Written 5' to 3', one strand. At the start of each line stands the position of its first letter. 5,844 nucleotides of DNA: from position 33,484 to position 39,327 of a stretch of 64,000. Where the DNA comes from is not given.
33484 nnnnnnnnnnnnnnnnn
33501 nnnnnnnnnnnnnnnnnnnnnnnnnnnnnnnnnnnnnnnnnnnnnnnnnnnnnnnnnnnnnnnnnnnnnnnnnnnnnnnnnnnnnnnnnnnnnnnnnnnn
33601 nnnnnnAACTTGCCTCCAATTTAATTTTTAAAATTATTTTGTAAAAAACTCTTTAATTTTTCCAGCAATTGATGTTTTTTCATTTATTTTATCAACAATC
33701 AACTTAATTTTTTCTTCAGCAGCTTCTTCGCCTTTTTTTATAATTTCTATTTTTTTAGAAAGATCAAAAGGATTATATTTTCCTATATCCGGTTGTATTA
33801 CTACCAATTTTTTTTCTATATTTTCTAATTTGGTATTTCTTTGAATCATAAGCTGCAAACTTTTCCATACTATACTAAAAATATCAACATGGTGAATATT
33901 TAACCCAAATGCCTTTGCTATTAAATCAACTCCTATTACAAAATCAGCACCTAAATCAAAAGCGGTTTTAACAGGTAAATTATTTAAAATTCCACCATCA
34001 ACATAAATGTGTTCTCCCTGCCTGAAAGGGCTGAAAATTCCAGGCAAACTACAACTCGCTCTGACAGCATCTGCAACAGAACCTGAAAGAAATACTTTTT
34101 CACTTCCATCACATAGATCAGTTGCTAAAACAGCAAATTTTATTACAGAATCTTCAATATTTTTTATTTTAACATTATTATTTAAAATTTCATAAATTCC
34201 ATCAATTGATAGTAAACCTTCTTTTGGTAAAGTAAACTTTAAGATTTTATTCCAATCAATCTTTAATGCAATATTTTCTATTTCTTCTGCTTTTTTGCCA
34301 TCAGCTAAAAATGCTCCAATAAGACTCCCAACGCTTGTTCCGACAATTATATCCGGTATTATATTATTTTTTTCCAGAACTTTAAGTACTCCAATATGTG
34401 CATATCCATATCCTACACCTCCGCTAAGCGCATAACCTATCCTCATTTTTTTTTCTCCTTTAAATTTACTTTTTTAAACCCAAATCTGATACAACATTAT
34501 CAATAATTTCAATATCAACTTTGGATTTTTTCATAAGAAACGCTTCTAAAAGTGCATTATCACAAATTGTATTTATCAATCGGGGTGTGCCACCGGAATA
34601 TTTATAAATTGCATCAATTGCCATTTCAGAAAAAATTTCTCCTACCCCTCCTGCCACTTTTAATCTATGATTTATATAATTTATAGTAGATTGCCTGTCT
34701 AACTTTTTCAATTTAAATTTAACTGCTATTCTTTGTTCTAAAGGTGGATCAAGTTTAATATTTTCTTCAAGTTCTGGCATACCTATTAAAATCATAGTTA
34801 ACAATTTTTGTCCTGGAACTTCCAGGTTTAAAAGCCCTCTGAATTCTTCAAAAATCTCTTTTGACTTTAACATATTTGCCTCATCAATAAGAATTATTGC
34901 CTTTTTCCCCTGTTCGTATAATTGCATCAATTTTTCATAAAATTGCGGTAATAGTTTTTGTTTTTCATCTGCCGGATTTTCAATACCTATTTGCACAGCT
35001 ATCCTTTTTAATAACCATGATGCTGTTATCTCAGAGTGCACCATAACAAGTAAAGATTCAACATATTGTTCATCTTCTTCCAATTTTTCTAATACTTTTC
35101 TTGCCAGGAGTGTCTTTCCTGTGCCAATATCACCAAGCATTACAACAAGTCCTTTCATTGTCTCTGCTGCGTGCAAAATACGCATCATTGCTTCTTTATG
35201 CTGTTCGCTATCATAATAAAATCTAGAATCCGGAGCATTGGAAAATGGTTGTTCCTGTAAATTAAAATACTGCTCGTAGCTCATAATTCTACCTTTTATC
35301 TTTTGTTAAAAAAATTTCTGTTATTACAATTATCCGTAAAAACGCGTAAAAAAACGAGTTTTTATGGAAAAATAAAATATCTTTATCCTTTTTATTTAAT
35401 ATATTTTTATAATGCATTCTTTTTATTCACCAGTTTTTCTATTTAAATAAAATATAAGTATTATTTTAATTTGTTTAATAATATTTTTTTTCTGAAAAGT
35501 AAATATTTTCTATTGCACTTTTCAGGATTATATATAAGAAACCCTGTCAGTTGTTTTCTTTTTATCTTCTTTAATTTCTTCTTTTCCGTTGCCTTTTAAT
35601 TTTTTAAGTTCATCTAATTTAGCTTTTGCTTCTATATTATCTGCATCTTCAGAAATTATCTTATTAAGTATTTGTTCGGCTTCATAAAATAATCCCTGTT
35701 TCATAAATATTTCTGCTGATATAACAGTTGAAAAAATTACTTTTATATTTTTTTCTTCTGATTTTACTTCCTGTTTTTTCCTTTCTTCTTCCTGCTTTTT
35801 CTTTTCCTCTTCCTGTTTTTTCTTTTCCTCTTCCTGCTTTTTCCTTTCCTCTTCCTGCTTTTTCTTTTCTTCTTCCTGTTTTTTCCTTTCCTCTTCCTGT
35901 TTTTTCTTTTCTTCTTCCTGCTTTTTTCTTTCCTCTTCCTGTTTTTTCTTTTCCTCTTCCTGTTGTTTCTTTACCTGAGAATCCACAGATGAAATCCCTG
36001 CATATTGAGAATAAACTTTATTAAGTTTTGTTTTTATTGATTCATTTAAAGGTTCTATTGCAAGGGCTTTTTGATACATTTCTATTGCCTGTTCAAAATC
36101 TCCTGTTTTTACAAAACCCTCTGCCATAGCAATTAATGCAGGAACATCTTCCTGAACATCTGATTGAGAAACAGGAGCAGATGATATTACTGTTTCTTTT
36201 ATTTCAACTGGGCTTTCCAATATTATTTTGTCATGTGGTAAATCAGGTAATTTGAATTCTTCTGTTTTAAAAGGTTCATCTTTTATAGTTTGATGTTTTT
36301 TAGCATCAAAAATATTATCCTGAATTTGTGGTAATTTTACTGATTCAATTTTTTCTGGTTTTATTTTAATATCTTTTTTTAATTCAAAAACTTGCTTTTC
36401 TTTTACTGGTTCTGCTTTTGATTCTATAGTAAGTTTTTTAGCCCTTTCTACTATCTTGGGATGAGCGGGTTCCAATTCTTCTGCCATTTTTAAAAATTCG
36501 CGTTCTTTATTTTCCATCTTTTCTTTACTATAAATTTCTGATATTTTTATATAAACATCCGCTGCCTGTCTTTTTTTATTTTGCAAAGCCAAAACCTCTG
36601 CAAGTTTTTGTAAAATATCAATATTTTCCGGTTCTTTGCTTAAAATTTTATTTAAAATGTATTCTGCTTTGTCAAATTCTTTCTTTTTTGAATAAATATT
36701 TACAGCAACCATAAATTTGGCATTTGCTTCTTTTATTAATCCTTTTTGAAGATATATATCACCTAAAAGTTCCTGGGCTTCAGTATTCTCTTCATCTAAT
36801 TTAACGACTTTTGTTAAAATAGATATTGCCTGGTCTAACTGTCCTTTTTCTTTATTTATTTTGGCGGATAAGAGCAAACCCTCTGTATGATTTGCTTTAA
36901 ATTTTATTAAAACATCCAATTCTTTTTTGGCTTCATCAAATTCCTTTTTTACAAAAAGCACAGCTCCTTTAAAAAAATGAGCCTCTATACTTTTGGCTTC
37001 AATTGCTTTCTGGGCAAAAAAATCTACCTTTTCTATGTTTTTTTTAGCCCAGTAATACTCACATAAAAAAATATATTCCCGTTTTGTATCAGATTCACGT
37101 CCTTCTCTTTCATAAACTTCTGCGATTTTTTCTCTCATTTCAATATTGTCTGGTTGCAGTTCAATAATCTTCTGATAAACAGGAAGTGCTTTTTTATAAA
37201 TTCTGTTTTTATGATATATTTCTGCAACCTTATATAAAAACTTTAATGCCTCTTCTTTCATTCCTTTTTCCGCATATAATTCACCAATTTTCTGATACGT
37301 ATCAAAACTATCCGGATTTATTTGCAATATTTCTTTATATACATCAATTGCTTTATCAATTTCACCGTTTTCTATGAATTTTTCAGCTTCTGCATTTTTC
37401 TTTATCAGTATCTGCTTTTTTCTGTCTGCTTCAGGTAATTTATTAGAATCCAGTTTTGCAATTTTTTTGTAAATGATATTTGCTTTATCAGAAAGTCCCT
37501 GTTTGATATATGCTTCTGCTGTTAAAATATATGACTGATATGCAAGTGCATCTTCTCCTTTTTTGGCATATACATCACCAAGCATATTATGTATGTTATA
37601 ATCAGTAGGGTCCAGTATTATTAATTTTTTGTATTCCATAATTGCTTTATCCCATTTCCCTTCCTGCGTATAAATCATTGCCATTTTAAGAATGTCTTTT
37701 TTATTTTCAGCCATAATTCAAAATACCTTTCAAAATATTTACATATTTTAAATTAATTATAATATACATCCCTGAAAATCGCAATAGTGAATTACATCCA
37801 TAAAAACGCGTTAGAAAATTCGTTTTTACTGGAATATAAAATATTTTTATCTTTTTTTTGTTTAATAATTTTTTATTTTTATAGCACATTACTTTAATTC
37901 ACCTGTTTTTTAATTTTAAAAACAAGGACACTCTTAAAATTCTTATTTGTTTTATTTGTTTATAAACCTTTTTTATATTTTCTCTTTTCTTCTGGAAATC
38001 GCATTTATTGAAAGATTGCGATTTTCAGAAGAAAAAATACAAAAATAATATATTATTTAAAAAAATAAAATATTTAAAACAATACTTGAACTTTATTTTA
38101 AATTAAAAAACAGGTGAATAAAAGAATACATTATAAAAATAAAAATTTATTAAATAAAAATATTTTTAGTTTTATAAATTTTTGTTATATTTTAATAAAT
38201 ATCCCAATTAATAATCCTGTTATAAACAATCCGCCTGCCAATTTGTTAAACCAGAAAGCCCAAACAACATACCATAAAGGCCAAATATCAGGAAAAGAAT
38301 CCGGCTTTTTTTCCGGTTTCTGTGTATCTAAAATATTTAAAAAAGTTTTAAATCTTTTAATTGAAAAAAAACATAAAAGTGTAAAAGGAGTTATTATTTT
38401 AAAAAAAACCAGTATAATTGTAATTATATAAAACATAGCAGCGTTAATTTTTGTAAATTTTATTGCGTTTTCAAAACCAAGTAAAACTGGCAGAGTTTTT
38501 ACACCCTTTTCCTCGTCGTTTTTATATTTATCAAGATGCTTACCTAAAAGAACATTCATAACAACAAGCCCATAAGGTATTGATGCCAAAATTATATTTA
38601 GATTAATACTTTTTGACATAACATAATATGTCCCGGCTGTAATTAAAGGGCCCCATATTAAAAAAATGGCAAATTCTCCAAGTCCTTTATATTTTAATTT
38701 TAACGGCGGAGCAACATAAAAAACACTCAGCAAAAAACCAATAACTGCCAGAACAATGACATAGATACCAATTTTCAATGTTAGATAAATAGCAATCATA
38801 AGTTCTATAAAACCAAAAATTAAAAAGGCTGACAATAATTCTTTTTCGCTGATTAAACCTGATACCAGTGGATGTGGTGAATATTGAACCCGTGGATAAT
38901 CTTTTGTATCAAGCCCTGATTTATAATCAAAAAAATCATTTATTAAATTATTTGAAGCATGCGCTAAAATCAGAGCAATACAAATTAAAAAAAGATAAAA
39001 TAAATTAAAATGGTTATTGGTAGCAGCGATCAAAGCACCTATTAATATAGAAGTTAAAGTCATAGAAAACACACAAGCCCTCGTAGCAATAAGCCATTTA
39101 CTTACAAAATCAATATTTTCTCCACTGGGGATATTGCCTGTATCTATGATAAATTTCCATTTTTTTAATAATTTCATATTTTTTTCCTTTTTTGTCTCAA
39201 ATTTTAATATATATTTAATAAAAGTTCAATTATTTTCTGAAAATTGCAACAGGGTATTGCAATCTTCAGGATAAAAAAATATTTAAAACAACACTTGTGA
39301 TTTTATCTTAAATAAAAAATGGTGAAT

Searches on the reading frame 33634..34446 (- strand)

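Call 87: search_protein_families(library=pfam, proteins=[window:33634-34446:-], max_evalue=0.00001)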
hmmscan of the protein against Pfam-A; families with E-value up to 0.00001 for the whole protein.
window:33634-34446:- (270 aa): 1 family
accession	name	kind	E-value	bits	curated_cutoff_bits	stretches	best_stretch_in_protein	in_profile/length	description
PF01734.28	Patatin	-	6.7e-34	118.2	27.7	1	6-162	2-190/191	Patatin-like phospholipase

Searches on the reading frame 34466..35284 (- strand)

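Call 8: search_protein_families(library=ncbifam, proteins=[window:34466-35284:-])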
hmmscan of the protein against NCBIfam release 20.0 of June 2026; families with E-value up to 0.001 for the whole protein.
window:34466-35284:- (272 aa): 5 families
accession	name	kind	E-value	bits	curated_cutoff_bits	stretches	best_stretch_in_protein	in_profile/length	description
TIGR03015.1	pepcterm_ATPase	hypoth_equivalog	4.1e-61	206.8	324.5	1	3-268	2-266/269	XrtA/PEP-CTERM system-associated ATPase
TIGR02928.1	TIGR02928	subfamily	1.7e-06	27.2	181.3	1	47-141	43-145/366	orc1/cdc6 family replication initiation protein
NF001624.0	PRK00411.1-2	subfamily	4.2e-06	25.9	354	1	21-146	28-155/374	ORC1-type DNA replication protein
TIGR00959.1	ffh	equivalog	0.00041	19.3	473.2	1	37-153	92-209/428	signal recognition particle protein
NF003299.0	PRK04296.1-4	equivalog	0.00078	19.3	284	0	48-157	6-108/191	thymidine kinase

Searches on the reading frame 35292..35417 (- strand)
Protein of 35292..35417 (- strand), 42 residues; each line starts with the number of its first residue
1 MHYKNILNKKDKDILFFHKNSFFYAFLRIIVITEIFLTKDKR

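Call 71: search_protein_representatives(alignment_id=A2)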
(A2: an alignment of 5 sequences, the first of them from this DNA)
Query: 5 sequences, 33 profile positions. Proteins with E-value up to 0.001 (for the whole library): 4; up to 1e-10: 0; up to 1e-30: 0. The best 4 are listed.
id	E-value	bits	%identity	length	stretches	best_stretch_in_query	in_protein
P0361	1.1e-08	50.7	-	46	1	1-32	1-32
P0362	4.0e-08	49.0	-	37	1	1-29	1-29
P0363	1.2e-07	47.4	-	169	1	1-29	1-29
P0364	2.5e-06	43.2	-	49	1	1-32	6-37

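Call 73: list_cluster_members(proteins=[P0361, P0362, P0363, P0364])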
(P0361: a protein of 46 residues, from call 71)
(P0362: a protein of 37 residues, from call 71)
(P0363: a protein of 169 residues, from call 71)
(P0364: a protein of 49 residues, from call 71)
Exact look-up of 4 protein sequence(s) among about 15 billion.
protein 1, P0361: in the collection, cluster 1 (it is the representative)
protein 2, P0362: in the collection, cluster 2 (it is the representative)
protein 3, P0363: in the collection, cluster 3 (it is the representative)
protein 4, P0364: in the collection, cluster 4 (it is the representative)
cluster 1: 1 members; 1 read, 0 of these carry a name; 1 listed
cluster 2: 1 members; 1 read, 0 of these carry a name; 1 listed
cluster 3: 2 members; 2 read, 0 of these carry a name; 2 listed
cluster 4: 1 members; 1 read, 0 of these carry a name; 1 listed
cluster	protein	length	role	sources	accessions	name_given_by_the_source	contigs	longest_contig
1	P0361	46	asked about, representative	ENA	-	-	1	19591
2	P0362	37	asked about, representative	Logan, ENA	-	-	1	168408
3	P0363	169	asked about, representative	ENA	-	-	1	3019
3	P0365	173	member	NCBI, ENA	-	-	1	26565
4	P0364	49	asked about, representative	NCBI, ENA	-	-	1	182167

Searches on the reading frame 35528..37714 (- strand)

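Call 9: search_protein_families(library=ncbifam, proteins=[window:35528-37714:-])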
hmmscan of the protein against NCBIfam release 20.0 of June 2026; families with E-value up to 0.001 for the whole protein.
window:35528-37714:- (728 aa): 23 families
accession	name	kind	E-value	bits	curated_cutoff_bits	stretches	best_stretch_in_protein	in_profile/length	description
NF052243.1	T4PFormProtSgmX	equivalog_domain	1.1e-31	110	1800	3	109-211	9-111/1065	type IV pili formation protein SgmX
TIGR02917.1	PEP_TPR_lipo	equivalog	4.4e-30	104.3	312.2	2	237-338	221-322/899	XrtA/PEP-CTERM system TPR-repeat protein PrsT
NF040959.1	MamA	equivalog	2.7e-23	82.5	200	2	116-166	152-202/204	magnetosome protein MamA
TIGR02552.1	LcrH_SycD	equivalog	5.6e-17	61.7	104.8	1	6-72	19-85/136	SycD/LcrH family type III secretion system chaperone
TIGR02521.1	type_IV_pilW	equivalog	1.1e-16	61.1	154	0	9-63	35-89/234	type IV pilus biogenesis/stability protein PilW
NF002725.1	PRK02603.1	equivalog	2.6e-12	47.1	143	1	66-155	35-124/173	photosystem I assembly protein Ycf3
NF008757.0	PRK11788.1-5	equivalog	3.3e-12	46.2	363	1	237-416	29-211/388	lipopolysaccharide assembly protein LapB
NF052415.1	T3SS_chap_SctY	equivalog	4e-12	46.6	70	0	273-331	2-60/106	type III secretion apparatus assembly chaperone SctY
TIGR02795.1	tol_pal_ybgF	equivalog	1.3e-10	41.9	90.1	0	239-306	35-105/119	tol-pal system protein YbgF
NF033920.0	C39_PA2778_fam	equivalog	1.7e-08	34.2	150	0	332-388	191-247/255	PA2778 family cysteine peptidase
TIGR00756.2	PPR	repeat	5e-08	32.6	20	0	530-549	6-25/35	pentatricopeptide repeat protein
NF047371.1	FlcA_CTERM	equivalog_domain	1.8e-07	30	300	1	241-405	152-323/646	periplasmic flagellar collar protein FlcA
NF008520.0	PRK11447.1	equivalog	2.2e-06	25.8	858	0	181-354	171-346/1157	cellulose synthase complex outer membrane protein BcsC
NF033762.1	social_mot_Tgl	equivalog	1.1e-05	24.9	225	0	11-162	37-195/252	social motility TPR repeat lipoprotein Tgl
NF008756.0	PRK11788.1-4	equivalog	2.5e-05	23.5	474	0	116-158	48-90/389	lipopolysaccharide assembly protein LapB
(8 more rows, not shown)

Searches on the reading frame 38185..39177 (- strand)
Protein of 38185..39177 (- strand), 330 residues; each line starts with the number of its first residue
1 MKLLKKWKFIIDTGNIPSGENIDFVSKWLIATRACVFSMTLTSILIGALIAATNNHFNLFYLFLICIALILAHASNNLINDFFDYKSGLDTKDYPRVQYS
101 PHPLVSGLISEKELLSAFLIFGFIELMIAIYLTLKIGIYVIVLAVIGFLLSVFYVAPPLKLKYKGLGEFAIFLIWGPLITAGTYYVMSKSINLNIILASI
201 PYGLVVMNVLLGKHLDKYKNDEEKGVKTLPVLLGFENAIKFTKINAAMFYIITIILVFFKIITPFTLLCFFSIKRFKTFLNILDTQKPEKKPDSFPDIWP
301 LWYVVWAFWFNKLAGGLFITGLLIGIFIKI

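Call 9: search_protein_families(library=ncbifam, proteins=[window:38185-39177:-])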
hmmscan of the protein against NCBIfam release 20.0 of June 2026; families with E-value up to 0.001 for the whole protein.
window:38185-39177:- (330 aa): 20 families
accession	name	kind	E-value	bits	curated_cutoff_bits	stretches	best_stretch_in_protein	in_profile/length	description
NF004617.0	PRK05951.1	equivalog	1.4e-40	139.4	239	1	28-273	17-260/306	prenyltransferase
NF004749.0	PRK06080.1-1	equivalog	1.5e-36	126.2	277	1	26-275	20-266/311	1,4-dihydroxy-2-naphthoate polyprenyltransferase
TIGR02235.1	menA_cyano-plnt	equivalog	5.7e-30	104.6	225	1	28-276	2-244/285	2-carboxy-1,4-naphthoquinone phytyltransferase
NF004751.0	PRK06080.1-3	equivalog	1.4e-29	103.6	264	1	25-274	10-253/296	1,4-dihydroxy-2-naphthoate polyprenyltransferase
NF004750.0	PRK06080.1-2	equivalog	2.8e-24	86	346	1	24-274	5-258/301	1,4-dihydroxy-2-naphthoate polyprenyltransferase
NF009926.0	PRK13387.1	equivalog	8.6e-24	84.2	316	1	40-295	18-289/317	1,4-dihydroxy-2-naphthoate polyprenyltransferase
TIGR00751.1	menA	equivalog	6e-20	71.8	102.15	1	39-271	7-239/284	1,4-dihydroxy-2-naphthoate octaprenyltransferase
NF004752.0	PRK06080.1-4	subfamily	1.1e-19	71.2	289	1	42-283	20-266/300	1,4-dihydroxy-2-naphthoate polyprenyltransferase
NF004753.0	PRK06080.1-5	equivalog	5.9e-17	61.8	555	1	50-277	41-263/312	1,4-dihydroxy-2-naphthoate polyprenyltransferase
NF005742.0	PRK07566.1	equivalog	3.2e-15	56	313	1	51-260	53-257/315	chlorophyll synthase ChlG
TIGR01476.1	chlor_syn_BchG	subfamily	7.2e-15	55.2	212.3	1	44-259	19-227/283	(bacterio)chlorophyll synthase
NF004754.0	PRK06080.1-6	equivalog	2.5e-13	50.1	522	1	22-262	6-246/308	1,4-dihydroxy-2-naphthoate polyprenyltransferase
TIGR01475.1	ubiA_other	subfamily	2.5e-11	43.5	180.8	1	31-270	10-235/282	UbiA-like polyprenyltransferase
NF009523.0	PRK12884.1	equivalog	5e-11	42.3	269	1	39-263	18-225/279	prenyltransferase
NF009521.0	PRK12882.1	equivalog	1.3e-10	41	296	1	41-254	21-219/280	geranylgeranylglycerol-phosphate geranylgeranyltransferase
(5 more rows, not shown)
